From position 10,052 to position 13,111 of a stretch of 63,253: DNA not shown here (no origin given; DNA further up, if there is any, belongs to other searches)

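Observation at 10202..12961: Collinear but catalytically degenerate IleRS-like paralogue with an added HhH + zinc-ribbon tail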

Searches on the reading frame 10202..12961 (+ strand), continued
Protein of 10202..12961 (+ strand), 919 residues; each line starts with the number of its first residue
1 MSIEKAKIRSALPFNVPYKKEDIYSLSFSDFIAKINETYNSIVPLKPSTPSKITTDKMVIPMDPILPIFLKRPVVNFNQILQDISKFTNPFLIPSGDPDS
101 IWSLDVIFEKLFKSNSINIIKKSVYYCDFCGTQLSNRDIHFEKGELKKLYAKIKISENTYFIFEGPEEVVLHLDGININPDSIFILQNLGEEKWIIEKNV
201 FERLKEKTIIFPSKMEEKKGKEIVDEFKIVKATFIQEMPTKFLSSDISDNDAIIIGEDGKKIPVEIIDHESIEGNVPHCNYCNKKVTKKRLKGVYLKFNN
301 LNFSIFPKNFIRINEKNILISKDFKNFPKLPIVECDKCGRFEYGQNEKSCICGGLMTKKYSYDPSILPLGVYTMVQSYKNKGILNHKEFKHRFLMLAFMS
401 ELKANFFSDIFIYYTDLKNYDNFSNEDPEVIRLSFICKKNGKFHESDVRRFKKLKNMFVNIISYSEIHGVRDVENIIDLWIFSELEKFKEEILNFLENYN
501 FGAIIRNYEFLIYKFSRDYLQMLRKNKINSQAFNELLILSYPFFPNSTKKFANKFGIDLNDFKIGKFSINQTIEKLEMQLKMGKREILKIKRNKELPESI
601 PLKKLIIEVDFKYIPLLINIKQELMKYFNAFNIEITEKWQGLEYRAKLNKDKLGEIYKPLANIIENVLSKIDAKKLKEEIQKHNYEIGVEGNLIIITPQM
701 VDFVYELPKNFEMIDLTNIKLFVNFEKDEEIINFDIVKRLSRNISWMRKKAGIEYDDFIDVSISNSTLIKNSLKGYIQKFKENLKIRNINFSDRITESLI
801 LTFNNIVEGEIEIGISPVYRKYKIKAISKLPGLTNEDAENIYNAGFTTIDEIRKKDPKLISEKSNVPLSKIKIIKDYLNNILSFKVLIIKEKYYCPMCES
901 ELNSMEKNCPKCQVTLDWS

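Call 30: predict_structure(alignment_id=A1)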
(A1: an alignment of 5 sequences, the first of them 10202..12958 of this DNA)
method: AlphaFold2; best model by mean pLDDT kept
length: 919 residues; sequences in the alignment: 5
mean_pLDDT: 58.4   pTM: 0.30
mean pLDDT of the five models: 58.4, 49.8, 47.6, 45.7, 37.2
residues with pLDDT >= 90: 13; 70-90: 358; 50-70: 208; < 50: 340
segments of 3 or more residues with pLDDT < 50: 1-124, 175-178, 180-197, 213-221, 228-260, 289-332, 341-345, 358-420, 438-442, 493-500, 559-574
pLDDT, mean of each block of 10 residues (from residue 1): 20 22 27 31 29 23 22 30 36 25 27 28 51 54 64 63 60 50 39 43 53 44 50 37 35 40 59 62 58 32 30 25 28 53 52 60 29 26 23 28 25 33 64 55 64 87 80 66 74 45 71 84 71 76 68 62 35 58 87 76 82 52 72 77 75 76 79 79 73 77 76 84 79 76 81 68 83 78 81 76 67 79 86 87 84 88 89 89 84 85 80 85
secondary structure, 60 per line:
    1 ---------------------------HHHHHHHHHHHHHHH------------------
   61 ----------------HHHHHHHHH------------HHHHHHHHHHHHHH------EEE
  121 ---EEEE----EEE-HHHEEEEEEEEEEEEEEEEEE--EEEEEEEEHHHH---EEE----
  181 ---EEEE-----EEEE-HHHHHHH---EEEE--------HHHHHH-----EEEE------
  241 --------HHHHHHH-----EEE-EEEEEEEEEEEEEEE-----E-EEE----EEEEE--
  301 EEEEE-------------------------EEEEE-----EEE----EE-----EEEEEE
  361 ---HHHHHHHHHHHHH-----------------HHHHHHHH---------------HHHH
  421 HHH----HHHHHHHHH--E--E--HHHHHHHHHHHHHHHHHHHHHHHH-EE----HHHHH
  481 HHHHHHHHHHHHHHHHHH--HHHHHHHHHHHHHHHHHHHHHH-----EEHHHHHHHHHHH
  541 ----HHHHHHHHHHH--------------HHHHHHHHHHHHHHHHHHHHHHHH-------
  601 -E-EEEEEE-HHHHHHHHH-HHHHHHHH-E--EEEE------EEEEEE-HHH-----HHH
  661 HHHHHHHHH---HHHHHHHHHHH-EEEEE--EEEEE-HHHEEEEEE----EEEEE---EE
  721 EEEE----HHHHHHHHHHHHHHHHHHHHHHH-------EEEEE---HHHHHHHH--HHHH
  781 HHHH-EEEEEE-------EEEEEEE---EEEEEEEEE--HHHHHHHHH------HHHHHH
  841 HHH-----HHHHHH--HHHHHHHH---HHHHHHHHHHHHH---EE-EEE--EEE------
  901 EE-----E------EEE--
elements in order (helices of 4 or more, strands of 3 or more residues): H28-42 H77-85 H98-111 E118-120 E124-127 E132-134 E139-156 E159-166 H167-170 E174-176 E184-187 E193-196 H198-204 E208-211 H220-225 E231-234 H249-255 E261-263 E265-279 E287-289 E294-298 E301-305 E331-335 E341-343 E355-360 H364-376 H394-401 H417-423 H428-436 H445-468 H476-498 H501-522 H530-540 H545-555 H570-593 E604-609 H611-619 H621-628 E633-636 E643-648 H658-669 H673-683 E685-689 E692-696 E701-706 E711-715 E719-724 H729-751 E759-763 H767-774 H777-784 E786-791 E799-805 E809-817 H820-828 H835-843 H849-854 H857-864 H868-880 E887-889 E892-894 E915-917

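Call 38: find_homologous_proteins(query=A2, max_evalue=1e-20)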
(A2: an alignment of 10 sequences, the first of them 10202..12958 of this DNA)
Query A2 (10 sequences) (919 aa, profile of the alignment): 11 proteins with E <= 1e-20 among 8000 candidates.
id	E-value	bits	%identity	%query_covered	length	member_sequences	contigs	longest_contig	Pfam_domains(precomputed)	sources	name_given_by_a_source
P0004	0.0e+0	1377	59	100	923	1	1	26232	PF08264.20,PF19302.5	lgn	-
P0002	0.0e+0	1375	62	100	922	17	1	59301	PF08264.20,PF14520.13,PF19302.5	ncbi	ncbi:MAG: DUF5915 domain-containing protein [Thermoplasmata archaeon]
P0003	0.0e+0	1371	61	100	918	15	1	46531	PF19302.5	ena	-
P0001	0.0e+0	1338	100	100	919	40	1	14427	PF08264.20,PF19302.5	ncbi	ncbi:MAG: DUF5915 domain-containing protein [Thermoplasmata archaeon]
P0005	0.0e+0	1255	43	99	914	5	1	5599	PF14520.13,PF19302.5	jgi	-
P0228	8.7e-39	151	20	34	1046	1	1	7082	PF09334.18,PF01406.26,PF08264.20,PF01921.25,PF00133.29,PF19302.5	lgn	-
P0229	5.2e-27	112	19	17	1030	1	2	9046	PF09334.18,PF08264.20,PF00133.29,PF19302.5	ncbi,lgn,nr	ncbi:MAG TPA: isoleucine--tRNA ligase [Firmicutes bacterium]|nr:isoleucine--tRNA ligase [Bacillota b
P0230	6.1e-26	109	20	35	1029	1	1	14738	PF09334.18,PF08264.20,PF00133.29,PF19302.5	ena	-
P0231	2.3e-24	104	23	33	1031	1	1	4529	PF09334.18,PF08264.20,PF00133.29,PF19302.5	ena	-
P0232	5.4e-24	102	24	19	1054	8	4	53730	PF09334.18,PF08264.20,PF00133.29,PF19302.5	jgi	jgi:isoleucyl-tRNA synthetase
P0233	6.4e-24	102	20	41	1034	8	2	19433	PF09334.18,PF08264.20,PF00133.29,PF19302.5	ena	-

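Call 48: find_encoding_contigs(protein=window:10202-12961:+, flank=1000, max_places=10)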
Protein window:10202-12961:+ (919 aa): 23 contigs read that carry it; 10 places shown.
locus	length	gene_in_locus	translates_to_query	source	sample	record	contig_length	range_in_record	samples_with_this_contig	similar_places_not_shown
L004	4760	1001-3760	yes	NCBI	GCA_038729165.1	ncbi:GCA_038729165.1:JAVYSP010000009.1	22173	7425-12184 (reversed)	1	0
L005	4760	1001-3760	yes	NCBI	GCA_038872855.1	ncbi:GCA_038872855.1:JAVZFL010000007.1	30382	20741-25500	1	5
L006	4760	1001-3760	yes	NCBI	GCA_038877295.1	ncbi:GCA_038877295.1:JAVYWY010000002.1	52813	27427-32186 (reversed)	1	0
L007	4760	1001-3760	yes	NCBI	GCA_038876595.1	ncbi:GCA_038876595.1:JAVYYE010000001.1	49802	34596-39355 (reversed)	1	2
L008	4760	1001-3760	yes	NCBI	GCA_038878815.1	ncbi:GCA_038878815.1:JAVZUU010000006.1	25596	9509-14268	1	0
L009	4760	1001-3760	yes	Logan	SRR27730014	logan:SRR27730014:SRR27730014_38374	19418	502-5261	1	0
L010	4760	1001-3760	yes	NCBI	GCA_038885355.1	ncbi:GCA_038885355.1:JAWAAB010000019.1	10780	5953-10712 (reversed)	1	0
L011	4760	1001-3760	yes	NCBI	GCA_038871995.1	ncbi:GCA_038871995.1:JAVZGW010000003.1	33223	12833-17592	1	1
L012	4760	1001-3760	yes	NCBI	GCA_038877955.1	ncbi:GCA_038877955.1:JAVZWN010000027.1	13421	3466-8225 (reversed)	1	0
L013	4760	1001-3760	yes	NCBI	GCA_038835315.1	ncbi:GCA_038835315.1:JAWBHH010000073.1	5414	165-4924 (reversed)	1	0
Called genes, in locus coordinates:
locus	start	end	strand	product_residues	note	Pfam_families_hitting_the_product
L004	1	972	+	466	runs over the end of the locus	PF03853:YjeF_N, PF01256:Carb_kinase, PF02110:HK (faint)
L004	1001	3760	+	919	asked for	PF08264:Anticodon_1 (weak), PF19302:DUF5915 (weak)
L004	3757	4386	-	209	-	PF00834:Ribul_P_3_epim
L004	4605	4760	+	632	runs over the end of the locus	-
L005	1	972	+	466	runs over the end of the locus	PF03853:YjeF_N, PF01256:Carb_kinase, PF02110:HK (faint)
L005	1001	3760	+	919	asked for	PF08264:Anticodon_1 (weak), PF19302:DUF5915 (weak)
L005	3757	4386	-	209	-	PF00834:Ribul_P_3_epim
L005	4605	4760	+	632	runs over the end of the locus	-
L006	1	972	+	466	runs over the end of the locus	PF03853:YjeF_N, PF01256:Carb_kinase, PF02110:HK (faint)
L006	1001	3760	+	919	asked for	PF08264:Anticodon_1 (weak), PF19302:DUF5915 (weak)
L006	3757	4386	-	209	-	PF00834:Ribul_P_3_epim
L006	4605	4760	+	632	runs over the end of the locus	-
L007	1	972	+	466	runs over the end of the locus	PF03853:YjeF_N, PF01256:Carb_kinase, PF02110:HK (faint)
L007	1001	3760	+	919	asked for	PF08264:Anticodon_1 (weak), PF19302:DUF5915 (weak)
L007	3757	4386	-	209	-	PF00834:Ribul_P_3_epim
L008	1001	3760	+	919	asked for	PF08264:Anticodon_1 (weak), PF19302:DUF5915 (weak)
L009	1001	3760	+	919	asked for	PF08264:Anticodon_1 (weak), PF19302:DUF5915 (weak)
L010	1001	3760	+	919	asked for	PF08264:Anticodon_1 (weak), PF19302:DUF5915 (weak)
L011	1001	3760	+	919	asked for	PF08264:Anticodon_1 (weak), PF19302:DUF5915 (weak)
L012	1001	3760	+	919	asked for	PF08264:Anticodon_1 (weak), PF19302:DUF5915 (weak)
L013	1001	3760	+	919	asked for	PF08264:Anticodon_1 (weak), PF19302:DUF5915 (weak)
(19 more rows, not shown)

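Call 49: find_homologous_proteins(query=P0228, max_evalue=1e-100)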
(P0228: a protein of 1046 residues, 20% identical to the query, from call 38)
Query P0228 (1046 aa): 7753 proteins with E <= 1e-100 among 8000 candidates; the best 120 are listed.
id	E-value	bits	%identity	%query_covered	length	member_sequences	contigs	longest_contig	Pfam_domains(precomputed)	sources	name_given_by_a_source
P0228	0.0e+0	2424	100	100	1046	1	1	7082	PF09334.18,PF01406.26,PF08264.20,PF01921.25,PF00133.29,PF19302.5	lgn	-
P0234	0.0e+0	2056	82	100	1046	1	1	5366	PF09334.18,PF01406.26,PF08264.20,PF00133.29,PF19302.5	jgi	-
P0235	0.0e+0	2053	82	100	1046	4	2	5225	PF09334.18,PF01406.26,PF08264.20,PF00133.29,PF19302.5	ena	-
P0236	0.0e+0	2004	79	100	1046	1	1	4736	PF09334.18,PF01406.26,PF08264.20,PF00133.29,PF19302.5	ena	-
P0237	0.0e+0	1985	79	100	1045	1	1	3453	PF09334.18,PF01406.26,PF08264.20,PF00133.29,PF19302.5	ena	-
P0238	0.0e+0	1948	77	100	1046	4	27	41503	PF09334.18,PF01406.26,PF08264.20,PF00133.29,PF19302.5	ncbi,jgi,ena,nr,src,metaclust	ncbi:isoleucine--tRNA ligase [Candidatus Woesearchaeota archaeon]|nr:isoleucine--tRNA ligase [Candid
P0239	0.0e+0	1907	75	100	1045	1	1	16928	PF09334.18,PF08264.20,PF00133.29,PF19302.5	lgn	-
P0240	0.0e+0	1809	73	100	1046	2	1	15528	PF09334.18,PF08264.20,PF00133.29,PF19302.5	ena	-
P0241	0.0e+0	1792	72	100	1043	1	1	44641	PF09334.18,PF01406.26,PF08264.20,PF01921.25,PF00133.29,PF19302.5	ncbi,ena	-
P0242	0.0e+0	1787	72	100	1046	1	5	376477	PF09334.18,PF01406.26,PF08264.20,PF00133.29,PF19302.5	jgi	-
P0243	0.0e+0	1787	71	100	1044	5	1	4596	PF09334.18,PF01406.26,PF08264.20,PF01921.25,PF00133.29,PF19302.5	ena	-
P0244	0.0e+0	1770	71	100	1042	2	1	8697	PF09334.18,PF01406.26,PF08264.20,PF01921.25,PF00133.29,PF19302.5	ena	-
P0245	0.0e+0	1764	70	100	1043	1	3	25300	PF09334.18,PF01406.26,PF08264.20,PF01921.25,PF00133.29,PF19302.5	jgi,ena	-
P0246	0.0e+0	1762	70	100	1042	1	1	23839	PF09334.18,PF01406.26,PF08264.20,PF01921.25,PF00133.29,PF19302.5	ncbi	-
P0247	0.0e+0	1761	70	100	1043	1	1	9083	PF09334.18,PF01406.26,PF08264.20,PF01921.25,PF00133.29,PF19302.5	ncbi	ncbi:MAG: isoleucine--tRNA ligase [Candidatus Woesearchaeota archaeon]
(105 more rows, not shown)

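Call 50: predict_structure(alignment_id=A3)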
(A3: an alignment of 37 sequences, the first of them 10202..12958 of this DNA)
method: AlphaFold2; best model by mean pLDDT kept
length: 919 residues; sequences in the alignment: 37
mean_pLDDT: 87.3   pTM: 0.73
mean pLDDT of the five models: 87.3, 86.2, 85.4, 84.8, 84.2
residues with pLDDT >= 90: 405; 70-90: 476; 50-70: 32; < 50: 6
segments of 3 or more residues with pLDDT < 50: 1-5
pLDDT, mean of each block of 10 residues (from residue 1): 55 86 92 91 76 81 63 71 89 87 90 90 90 88 92 93 93 93 89 91 77 78 89 91 91 82 90 91 89 87 82 74 83 92 91 92 88 79 87 85 79 90 90 91 91 96 91 91 96 92 95 94 90 96 94 90 91 90 93 87 93 89 91 90 82 83 84 83 79 84 83 91 90 88 90 83 88 86 87 87 83 88 89 89 86 90 91 91 89 91 86 89
secondary structure, 60 per line:
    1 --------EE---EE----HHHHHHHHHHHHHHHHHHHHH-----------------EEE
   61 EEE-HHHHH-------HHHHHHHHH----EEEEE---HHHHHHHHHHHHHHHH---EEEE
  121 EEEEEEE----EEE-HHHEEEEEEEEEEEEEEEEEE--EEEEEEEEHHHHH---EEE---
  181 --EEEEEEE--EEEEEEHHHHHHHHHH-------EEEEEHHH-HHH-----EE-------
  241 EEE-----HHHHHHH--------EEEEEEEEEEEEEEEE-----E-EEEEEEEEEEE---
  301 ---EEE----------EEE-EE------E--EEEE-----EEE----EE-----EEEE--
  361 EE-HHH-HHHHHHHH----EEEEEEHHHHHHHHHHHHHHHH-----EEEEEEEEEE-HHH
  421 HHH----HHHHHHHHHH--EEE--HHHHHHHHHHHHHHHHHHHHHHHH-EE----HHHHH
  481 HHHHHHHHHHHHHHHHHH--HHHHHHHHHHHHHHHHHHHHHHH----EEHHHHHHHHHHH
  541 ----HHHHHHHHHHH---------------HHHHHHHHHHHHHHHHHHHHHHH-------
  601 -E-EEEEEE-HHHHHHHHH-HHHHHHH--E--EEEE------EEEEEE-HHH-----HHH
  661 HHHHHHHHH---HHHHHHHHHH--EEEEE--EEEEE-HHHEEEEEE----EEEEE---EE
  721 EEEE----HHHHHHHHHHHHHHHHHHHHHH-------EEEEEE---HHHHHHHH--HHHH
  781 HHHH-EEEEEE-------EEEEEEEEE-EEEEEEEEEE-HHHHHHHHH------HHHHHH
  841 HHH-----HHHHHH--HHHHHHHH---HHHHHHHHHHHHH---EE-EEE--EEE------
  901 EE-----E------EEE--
elements in order (helices of 4 or more, strands of 3 or more residues): H20-40 E58-63 H65-69 H77-85 E90-94 H98-113 E117-127 E132-134 E139-156 E159-166 H167-171 E175-177 E183-189 E192-197 H198-207 E215-219 E241-243 H249-255 E264-279 E287-297 E304-306 E317-319 E332-335 E341-343 E355-358 H368-375 E380-385 H386-401 E407-416 H418-423 H428-437 E440-442 H445-468 H476-498 H501-523 H530-540 H545-555 H571-593 E604-609 H611-619 H621-627 E633-636 E643-648 H658-669 H673-682 E685-689 E692-696 E701-706 E711-715 E719-724 H729-750 E758-763 H767-774 H777-784 E786-791 E799-807 E809-818 H820-828 H835-843 H849-854 H857-864 H868-880 E887-889 E892-894 E915-917

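Call 52: list_cluster_members(proteins=[P0095, P0099, P0160, P0189, P0093, P0086, P0084, P0071, P0074, P0171])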
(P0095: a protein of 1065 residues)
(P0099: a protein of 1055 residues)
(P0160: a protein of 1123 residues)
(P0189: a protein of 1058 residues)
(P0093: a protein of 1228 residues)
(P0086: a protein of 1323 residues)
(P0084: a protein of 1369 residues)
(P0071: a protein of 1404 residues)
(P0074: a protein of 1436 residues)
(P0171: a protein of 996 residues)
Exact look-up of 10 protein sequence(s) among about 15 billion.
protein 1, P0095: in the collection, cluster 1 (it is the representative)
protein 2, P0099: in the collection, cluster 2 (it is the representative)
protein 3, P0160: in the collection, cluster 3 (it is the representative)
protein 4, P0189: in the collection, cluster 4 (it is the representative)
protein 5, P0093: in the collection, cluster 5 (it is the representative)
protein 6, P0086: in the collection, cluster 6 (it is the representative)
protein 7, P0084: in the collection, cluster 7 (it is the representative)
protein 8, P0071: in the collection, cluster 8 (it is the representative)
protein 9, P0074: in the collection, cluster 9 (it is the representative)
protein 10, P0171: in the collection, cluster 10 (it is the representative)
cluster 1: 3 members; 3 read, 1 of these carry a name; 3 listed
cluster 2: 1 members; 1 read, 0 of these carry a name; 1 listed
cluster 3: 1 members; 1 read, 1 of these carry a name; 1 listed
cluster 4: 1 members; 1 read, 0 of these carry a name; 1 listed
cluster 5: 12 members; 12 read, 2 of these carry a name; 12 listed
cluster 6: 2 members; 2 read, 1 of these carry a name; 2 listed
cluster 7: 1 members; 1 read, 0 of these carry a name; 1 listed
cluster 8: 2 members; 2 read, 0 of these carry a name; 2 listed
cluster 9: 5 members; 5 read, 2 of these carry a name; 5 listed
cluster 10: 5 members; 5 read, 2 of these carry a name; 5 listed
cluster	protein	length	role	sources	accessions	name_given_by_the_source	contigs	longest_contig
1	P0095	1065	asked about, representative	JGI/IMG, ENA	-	-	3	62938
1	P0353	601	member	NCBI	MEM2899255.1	MAG: isoleucine--tRNA ligase, partial [Thermoplasmata archaeon]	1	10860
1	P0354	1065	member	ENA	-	-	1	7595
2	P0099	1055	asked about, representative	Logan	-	-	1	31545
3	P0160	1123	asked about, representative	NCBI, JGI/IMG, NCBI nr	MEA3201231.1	MAG: isoleucyl-tRNA synthetase [Thermoplasmata archaeon] | isoleucyl-tRNA synthetase | isoleucyl-tRNA synthetase [Thermoplasmata archaeon]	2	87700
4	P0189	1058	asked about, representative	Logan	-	-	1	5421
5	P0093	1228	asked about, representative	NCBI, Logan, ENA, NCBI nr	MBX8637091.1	MAG: isoleucine--tRNA ligase [Thermoplasmata archaeon] | isoleucine--tRNA ligase [Candidatus Sysuiplasma acidicola]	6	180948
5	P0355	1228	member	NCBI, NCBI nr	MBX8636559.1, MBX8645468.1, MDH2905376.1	MAG: isoleucine--tRNA ligase [Thermoplasmata archaeon] | isoleucine--tRNA ligase [Candidatus Sysuiplasma acidicola]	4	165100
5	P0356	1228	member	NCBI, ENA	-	-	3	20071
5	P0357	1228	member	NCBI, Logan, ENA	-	-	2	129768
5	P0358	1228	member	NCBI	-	-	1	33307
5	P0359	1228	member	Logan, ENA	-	-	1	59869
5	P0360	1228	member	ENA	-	-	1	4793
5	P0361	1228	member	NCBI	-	-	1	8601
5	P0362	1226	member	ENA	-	-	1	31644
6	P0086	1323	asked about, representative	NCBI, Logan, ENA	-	-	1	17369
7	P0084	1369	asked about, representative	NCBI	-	-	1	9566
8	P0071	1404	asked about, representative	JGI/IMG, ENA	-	-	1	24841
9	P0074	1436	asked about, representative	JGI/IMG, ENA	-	-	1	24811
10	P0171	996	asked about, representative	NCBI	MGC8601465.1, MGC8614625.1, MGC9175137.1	MAG: isoleucine--tRNA ligase [Thermoprotei archaeon]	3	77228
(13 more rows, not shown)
